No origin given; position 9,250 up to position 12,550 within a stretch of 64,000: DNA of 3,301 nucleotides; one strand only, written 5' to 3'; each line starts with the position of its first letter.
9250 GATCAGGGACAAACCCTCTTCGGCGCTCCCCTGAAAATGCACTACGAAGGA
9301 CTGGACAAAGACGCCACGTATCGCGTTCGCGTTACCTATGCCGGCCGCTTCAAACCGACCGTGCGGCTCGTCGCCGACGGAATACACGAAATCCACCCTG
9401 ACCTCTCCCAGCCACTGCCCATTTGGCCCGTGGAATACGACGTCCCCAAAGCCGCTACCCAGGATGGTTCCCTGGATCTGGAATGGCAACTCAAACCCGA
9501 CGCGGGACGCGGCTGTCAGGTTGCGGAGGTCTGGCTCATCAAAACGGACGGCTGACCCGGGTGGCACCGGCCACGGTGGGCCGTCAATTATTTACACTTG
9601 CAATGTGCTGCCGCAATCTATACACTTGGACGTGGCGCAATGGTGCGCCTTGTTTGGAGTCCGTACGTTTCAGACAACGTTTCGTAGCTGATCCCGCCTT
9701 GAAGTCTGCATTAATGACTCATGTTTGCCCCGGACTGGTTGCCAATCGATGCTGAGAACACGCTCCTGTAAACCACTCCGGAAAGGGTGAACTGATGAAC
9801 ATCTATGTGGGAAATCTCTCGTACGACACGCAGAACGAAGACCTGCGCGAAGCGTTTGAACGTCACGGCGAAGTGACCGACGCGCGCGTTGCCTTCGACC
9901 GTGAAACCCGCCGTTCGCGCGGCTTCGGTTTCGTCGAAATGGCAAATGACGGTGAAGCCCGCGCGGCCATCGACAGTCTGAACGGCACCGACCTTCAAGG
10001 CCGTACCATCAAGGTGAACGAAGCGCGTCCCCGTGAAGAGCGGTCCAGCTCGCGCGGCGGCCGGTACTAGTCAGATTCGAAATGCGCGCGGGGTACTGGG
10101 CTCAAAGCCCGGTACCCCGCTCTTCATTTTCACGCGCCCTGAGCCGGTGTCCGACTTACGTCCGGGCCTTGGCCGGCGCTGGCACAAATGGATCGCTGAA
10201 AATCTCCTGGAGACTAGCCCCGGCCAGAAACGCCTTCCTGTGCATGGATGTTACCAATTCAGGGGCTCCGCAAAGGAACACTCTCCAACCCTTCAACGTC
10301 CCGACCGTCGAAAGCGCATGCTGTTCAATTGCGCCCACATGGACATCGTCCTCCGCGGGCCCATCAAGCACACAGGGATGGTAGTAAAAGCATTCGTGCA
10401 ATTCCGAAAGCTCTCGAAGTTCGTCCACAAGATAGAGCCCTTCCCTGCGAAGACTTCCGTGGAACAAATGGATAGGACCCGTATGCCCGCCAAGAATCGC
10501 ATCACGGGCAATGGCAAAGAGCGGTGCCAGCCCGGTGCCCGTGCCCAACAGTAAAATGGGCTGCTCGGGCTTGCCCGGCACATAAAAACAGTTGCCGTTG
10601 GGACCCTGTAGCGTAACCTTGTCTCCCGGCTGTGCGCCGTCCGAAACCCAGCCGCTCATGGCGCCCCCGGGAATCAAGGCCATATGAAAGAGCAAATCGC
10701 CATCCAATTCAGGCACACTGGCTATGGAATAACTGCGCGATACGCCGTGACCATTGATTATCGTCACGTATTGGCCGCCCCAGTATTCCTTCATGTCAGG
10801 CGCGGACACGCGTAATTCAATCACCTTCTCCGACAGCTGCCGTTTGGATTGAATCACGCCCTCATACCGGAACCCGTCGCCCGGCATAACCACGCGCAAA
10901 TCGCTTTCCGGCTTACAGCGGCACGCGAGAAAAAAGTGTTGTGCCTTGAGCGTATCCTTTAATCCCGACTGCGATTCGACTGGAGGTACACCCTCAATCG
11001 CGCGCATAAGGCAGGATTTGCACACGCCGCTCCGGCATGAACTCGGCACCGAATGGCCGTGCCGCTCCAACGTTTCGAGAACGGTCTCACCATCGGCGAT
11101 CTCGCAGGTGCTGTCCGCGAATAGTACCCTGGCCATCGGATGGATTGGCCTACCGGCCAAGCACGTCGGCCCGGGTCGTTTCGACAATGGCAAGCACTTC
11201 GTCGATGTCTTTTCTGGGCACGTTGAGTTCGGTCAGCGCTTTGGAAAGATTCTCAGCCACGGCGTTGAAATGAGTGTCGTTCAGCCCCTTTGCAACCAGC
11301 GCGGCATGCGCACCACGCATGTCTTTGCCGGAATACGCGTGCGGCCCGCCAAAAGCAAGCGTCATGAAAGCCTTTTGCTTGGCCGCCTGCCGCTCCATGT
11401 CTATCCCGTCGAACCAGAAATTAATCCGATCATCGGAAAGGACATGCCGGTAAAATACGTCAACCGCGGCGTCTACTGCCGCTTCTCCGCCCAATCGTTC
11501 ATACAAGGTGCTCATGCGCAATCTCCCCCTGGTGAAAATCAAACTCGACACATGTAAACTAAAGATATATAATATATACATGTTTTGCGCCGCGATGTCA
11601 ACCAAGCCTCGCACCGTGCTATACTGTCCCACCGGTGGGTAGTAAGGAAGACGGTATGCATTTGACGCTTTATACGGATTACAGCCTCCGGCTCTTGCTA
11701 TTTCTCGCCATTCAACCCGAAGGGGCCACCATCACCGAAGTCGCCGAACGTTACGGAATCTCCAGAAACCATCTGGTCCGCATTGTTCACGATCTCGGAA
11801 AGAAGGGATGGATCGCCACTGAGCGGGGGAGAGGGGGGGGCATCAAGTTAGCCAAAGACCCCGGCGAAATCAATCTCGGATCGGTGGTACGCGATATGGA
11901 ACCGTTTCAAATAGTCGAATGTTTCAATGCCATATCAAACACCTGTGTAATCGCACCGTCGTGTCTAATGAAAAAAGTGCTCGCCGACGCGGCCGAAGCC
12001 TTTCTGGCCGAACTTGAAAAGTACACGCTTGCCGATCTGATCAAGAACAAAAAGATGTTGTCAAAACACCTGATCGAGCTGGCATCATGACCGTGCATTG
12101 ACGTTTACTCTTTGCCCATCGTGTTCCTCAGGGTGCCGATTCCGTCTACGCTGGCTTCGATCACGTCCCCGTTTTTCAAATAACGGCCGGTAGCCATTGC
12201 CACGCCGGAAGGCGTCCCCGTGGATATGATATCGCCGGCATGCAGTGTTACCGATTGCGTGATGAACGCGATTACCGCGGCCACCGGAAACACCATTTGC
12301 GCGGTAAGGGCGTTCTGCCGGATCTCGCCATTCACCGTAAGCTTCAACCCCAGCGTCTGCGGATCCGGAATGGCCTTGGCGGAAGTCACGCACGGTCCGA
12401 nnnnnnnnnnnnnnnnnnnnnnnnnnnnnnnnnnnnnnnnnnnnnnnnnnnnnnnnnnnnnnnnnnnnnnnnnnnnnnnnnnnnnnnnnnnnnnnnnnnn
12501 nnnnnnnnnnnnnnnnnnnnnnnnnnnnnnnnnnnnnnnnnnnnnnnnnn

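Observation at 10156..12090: Split flavohaemoglobin-like NO-detoxification module (trHb + [2Fe-2S]-FAD-NAD reductase) under a divergent NsrR-like Rrf2 regulator with candidate operator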

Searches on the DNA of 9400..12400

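Call 61: search_rna_families(source=window, start=9400, end=12400, threshold=evalue, max_evalue=1)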
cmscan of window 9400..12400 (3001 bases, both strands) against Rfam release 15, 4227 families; matches with E-value up to 1: 0.
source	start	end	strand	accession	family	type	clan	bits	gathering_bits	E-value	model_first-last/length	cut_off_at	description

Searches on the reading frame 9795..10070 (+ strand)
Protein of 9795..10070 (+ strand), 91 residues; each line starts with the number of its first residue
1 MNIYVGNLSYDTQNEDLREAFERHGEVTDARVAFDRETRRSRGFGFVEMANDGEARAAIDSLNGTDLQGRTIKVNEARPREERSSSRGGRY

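Call 5: search_protein_families(library=pfam, proteins=[window:9795-10070:+], max_evalue=0.01)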
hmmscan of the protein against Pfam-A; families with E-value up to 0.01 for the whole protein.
window:9795-10070:+ (91 aa): 1 family
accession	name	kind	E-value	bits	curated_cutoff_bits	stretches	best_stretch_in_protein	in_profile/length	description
PF00076.28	RRM_1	-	4.3e-24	84.6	20.7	1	3-73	1-70/70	RNA recognition motif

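Call 6: search_protein_families(library=ncbifam, proteins=[window:9795-10070:+], max_evalue=0.01)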
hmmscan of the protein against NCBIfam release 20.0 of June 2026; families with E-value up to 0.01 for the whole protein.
window:9795-10070:+ (91 aa): 8 families
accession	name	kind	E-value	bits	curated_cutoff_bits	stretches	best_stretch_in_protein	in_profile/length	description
NF058537.1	Rbp_regulator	equivalog_domain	2.9e-35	120.4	100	1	2-80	1-79/79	RNA-binding regulator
TIGR01622.1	SF-CC1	subfamily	1.9e-20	73.3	231.65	1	2-85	221-304/500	splicing factor, CC1-like family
TIGR01628.1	PABP-1234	subfamily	2.2e-19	70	497.1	1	2-85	287-369/595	polyadenylate binding protein, human types 1, 2, 3, 4 family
TIGR01661.1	ELAV_HUD_SF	subfamily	3.5e-14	53.1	279.1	1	3-75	272-343/351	ELAV/HuD family splicing factor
TIGR01642.1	U2AF_lg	subfamily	1.3e-10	40.4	310.3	1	3-77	299-373/510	U2 snRNP auxilliary factor, large subunit, splicing factor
TIGR01645.1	half-pint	subfamily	2.7e-10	39.7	443.95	1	4-79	109-181/607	poly-U binding splicing factor, half-pint family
TIGR01659.1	sex-lethal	subfamily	3.2e-09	36.9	486.2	1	2-82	109-189/346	sex-lethal family splicing factor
TIGR01648.1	hnRNP-R-Q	subfamily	7.6e-07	28.3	317.85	1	3-87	236-314/577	hnRNP-R, Q splicing factor family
